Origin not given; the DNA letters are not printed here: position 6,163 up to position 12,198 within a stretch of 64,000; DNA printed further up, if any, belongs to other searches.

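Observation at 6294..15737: Complete Sec-dependent Rhs polymorphic-toxin locus: SpvB / FG-GAP / RHS fusion with GHH-nuclease tip, SUKH immunity, an orphan toxin tip and an immunity-gene graveyard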

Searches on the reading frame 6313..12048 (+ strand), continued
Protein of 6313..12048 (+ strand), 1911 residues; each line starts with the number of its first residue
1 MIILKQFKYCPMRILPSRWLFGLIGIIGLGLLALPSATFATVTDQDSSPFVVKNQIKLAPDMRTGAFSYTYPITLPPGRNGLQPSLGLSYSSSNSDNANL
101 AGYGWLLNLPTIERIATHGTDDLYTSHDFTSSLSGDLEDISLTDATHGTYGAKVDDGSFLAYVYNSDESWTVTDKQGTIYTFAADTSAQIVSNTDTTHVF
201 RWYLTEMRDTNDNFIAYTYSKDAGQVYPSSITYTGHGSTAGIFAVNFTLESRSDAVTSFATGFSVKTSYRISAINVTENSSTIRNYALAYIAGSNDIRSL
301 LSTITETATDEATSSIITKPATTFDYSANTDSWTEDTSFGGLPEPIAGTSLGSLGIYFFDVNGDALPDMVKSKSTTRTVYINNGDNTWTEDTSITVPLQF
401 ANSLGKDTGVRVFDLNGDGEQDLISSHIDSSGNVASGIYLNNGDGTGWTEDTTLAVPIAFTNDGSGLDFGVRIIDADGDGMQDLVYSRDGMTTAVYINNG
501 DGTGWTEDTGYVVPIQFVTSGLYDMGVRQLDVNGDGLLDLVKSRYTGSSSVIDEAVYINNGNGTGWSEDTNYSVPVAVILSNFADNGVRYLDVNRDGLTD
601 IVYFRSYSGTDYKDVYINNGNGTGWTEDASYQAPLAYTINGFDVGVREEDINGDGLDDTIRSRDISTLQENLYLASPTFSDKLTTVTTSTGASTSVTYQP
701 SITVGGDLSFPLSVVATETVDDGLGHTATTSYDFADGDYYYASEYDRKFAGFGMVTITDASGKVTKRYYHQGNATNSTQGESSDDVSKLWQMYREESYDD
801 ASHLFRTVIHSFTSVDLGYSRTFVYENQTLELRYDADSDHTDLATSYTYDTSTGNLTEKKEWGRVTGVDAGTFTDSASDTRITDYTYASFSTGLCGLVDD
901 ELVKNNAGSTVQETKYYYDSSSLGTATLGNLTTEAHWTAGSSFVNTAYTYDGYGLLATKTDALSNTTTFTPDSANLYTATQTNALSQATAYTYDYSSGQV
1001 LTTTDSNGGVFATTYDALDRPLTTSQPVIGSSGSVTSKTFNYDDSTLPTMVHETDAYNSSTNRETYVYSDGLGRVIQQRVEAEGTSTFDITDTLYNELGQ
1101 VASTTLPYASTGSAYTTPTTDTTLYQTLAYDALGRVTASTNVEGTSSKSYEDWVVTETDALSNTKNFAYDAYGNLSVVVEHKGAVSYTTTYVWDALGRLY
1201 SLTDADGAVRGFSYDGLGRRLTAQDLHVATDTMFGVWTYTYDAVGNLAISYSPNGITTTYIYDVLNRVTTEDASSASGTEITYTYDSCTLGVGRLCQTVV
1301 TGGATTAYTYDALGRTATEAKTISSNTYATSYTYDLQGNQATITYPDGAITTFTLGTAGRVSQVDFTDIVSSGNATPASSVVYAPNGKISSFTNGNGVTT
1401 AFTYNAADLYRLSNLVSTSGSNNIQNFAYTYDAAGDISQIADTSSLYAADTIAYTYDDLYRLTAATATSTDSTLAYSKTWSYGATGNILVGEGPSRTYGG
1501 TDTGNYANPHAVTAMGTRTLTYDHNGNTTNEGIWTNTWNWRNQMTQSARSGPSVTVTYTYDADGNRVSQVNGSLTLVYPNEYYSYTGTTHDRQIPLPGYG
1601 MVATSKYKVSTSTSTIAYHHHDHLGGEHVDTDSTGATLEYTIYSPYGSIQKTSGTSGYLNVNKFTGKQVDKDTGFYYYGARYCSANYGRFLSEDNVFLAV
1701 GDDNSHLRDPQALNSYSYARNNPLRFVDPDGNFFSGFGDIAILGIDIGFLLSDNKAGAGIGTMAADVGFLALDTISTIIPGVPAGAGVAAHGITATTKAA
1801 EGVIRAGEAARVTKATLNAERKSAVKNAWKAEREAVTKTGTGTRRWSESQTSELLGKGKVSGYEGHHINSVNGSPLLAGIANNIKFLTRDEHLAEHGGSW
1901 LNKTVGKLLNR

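Call 27: search_protein_families(library=pfam, proteins=[L003:15756-16130:+, L003:18688-18936:+, L003:18915-19370:+, L003:19384-19647:+], max_evalue=5)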
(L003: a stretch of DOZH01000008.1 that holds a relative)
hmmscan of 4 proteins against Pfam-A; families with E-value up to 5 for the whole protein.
L003:15756-16130:+ (124 aa): 4 families
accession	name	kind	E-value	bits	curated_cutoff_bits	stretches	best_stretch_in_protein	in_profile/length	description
PF09735.14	Nckap1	-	0.0096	14.4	27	1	3-50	275-320/1119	Nck-associated protein 1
PF05059.19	Orbi_VP4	-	0.05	12.1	27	1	48-122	399-473/638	Orbivirus VP4 core protein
PF16527.11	CpxA_peri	-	0.11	13.3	23.5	1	36-88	20-79/134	Two-component sensor protein CpxA, periplasmic domain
PF10252.14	PP28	-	0.12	13.2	25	1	43-65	50-72/82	Casein kinase substrate phosphoprotein PP28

L003:18688-18936:+ (82 aa): 5 families
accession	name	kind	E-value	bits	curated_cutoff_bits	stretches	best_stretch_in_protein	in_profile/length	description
PF15569.11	Imm40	-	0.0021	19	25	1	25-72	18-65/90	Immunity protein 40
PF24676.1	DUF7656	-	0.024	15.6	27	1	37-73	25-61/101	Domain of unknown function (DUF7656)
PF08803.17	ydhR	-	0.081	13.3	27.1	1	33-66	41-75/96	Putative mono-oxygenase ydhR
PF12690.13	BsuPI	-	0.1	13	22.9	1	8-37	19-47/101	Intracellular proteinase inhibitor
PF09041.15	Aurora-A_bind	-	1.6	9.4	21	0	46-65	22-41/68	Aurora-A binding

L003:18915-19370:+ (151 aa): 2 families
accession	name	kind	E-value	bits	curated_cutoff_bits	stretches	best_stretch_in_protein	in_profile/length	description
PF05117.17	DUF695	-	7.5e-20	72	23.1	1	16-143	1-130/134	Family of unknown function (DUF695)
PF21563.3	Mcp40H-20_sensor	-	0.023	15.5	27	1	99-140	5-46/112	Methyl-accepting chemotaxis sensory transducer, class 40H, sensor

L003:19384-19647:+ (87 aa): 1 family
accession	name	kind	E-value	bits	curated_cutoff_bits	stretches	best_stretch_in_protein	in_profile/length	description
PF19775.4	DUF6261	-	0.026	14.9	27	1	16-65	9-57/154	Family of unknown function (DUF6261)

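Call 28: find_encoding_contigs(protein=P0014, flank=8000, max_places=3)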
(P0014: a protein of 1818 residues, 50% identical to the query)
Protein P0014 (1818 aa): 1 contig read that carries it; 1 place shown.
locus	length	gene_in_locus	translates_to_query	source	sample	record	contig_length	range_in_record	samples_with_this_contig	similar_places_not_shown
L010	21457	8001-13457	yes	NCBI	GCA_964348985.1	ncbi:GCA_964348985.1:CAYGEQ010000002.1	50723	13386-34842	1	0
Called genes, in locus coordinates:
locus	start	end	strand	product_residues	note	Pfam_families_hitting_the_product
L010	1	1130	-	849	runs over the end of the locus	PF11617:Cu-binding_MopE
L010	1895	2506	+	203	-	-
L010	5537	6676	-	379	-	PF18915:DUF5667 (weak)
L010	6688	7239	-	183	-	PF04542:Sigma70_r2, PF08281:Sigma70_r4_2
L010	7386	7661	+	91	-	PF12728:HTH_17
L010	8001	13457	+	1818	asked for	PF03534:SpvB, PF01839:FG-GAP (faint), PF13517:FG-GAP_3, PF05593:RHS_repeat (weak)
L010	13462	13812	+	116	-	-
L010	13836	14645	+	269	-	-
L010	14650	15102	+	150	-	PF05117:DUF695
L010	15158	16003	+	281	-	-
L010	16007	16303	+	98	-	-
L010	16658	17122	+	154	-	-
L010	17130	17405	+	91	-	-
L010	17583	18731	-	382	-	PF13439:Glyco_transf_4, PF13579:Glyco_trans_4_4, PF00534:Glycos_transf_1, PF13692:Glyco_trans_1_4, PF13524:Glyco_trans_1_2 (weak)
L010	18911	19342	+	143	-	PF03118:RNA_pol_A_CTD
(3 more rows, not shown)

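Call 59: find_encoding_contigs(protein=P0003, flank=10000, max_places=2)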
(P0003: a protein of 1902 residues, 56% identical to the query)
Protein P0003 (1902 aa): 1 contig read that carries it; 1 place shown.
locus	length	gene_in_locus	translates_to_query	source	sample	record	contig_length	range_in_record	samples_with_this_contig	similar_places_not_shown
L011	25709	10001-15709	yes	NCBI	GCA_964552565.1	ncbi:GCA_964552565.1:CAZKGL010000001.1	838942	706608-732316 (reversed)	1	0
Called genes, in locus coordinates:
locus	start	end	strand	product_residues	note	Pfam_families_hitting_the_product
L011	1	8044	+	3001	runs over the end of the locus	PF02018:CBM_4_9 (faint)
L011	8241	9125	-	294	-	-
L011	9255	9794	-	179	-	PF01797:Y1_Tnp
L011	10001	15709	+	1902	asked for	PF03534:SpvB, PF05593:RHS_repeat (faint), PF01839:FG-GAP (faint), PF13517:FG-GAP_3, PF12256:TcdB_toxin_midN, PF20041:DUF6443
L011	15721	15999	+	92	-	-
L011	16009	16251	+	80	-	-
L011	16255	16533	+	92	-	-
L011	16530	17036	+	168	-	-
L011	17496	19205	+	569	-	PF01551:Peptidase_M23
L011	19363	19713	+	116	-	PF01541:GIY-YIG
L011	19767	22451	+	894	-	-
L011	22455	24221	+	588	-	-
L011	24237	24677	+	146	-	PF12666:PrgI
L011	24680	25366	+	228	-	PF26593:TraC-like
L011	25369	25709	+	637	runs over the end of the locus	PF12846:AAA_10 (faint), PF01935:DUF87, PF19044:P-loop_TraG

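Call 60: find_encoding_contigs(protein=P0013, flank=10000, max_places=2)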
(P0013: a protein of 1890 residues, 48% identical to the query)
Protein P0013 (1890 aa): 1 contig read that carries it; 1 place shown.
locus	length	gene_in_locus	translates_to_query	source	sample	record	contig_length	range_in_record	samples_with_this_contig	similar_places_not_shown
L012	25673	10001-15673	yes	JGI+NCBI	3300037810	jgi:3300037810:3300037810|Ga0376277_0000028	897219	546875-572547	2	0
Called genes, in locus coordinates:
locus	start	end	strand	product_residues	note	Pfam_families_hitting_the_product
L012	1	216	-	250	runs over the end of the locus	PF13428:TPR_14 (faint), PF07719:TPR_2 (faint), PF13432:TPR_16 (weak), PF13424:TPR_12 (faint)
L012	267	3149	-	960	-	PF11617:Cu-binding_MopE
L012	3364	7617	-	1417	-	-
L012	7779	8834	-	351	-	PF18915:DUF5667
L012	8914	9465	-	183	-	PF04542:Sigma70_r2 (weak), PF08281:Sigma70_r4_2, PF04545:Sigma70_r4 (weak)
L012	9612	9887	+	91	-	PF12728:HTH_17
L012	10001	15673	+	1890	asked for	PF03534:SpvB, PF01839:FG-GAP (faint), PF13517:FG-GAP_3, PF12256:TcdB_toxin_midN, PF05593:RHS_repeat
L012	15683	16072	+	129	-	-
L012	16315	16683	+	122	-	-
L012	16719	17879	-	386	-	PF13439:Glyco_transf_4, PF13579:Glyco_trans_4_4, PF00534:Glycos_transf_1, PF13692:Glyco_trans_1_4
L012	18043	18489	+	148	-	PF03118:RNA_pol_A_CTD (weak)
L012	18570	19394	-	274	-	PF13529:Peptidase_C39_2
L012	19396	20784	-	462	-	PF13482:RNase_H_2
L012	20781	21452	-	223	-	PF00160:Pro_isomerase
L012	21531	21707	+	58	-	-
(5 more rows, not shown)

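Call 61: search_solved_structures(query=window:6346-12048:+, max_evalue=0.001)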
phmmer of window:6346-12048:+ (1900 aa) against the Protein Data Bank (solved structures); distinct sequences matched with E-value up to 0.001: 18.
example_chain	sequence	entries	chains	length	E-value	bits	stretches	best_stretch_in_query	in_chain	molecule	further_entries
7q97_A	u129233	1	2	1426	1.9e-14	55.3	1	1148-1305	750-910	Rhs family protein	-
8cp6_B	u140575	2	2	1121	1.7e-11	45.5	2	1140-1307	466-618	Toxin protein Tse5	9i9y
6fay_A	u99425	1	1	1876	1.7e-10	42.2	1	1805-1880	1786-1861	Odz3 protein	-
8r54_A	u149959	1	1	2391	2.1e-10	41.9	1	1805-1880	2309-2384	Teneurin-3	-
8r50_B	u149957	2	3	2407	2.5e-10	41.7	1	1805-1880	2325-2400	Teneurin-3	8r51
9igs_A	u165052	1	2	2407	2.7e-10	41.5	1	1805-1880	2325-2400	Isoform A1B1 of Teneurin-3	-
7bam_A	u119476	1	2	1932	1.7e-09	38.9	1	1805-1879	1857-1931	Teneurin-4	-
7ban_A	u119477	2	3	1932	1.7e-09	38.9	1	1805-1879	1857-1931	Teneurin-4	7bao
6vhh_A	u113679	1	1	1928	2.9e-07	31.5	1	1805-1882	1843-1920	Teneurin-2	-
9g42_A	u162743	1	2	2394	5.8e-07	30.5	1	1805-1880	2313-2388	Teneurin transmembrane protein 2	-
9g41_A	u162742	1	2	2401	5.8e-07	30.5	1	1805-1880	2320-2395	Teneurin transmembrane protein 2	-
9g2h_A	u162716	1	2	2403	5.8e-07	30.5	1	1805-1880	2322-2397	Teneurin transmembrane protein 2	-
9g2f_A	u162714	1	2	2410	5.8e-07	30.5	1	1805-1880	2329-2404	Teneurin transmembrane protein 2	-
6cmx_A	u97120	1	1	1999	5.9e-07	30.5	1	1805-1880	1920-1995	Teneurin-2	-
6fb3_A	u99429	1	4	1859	8.5e-07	29.9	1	1805-1880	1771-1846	Teneurin-2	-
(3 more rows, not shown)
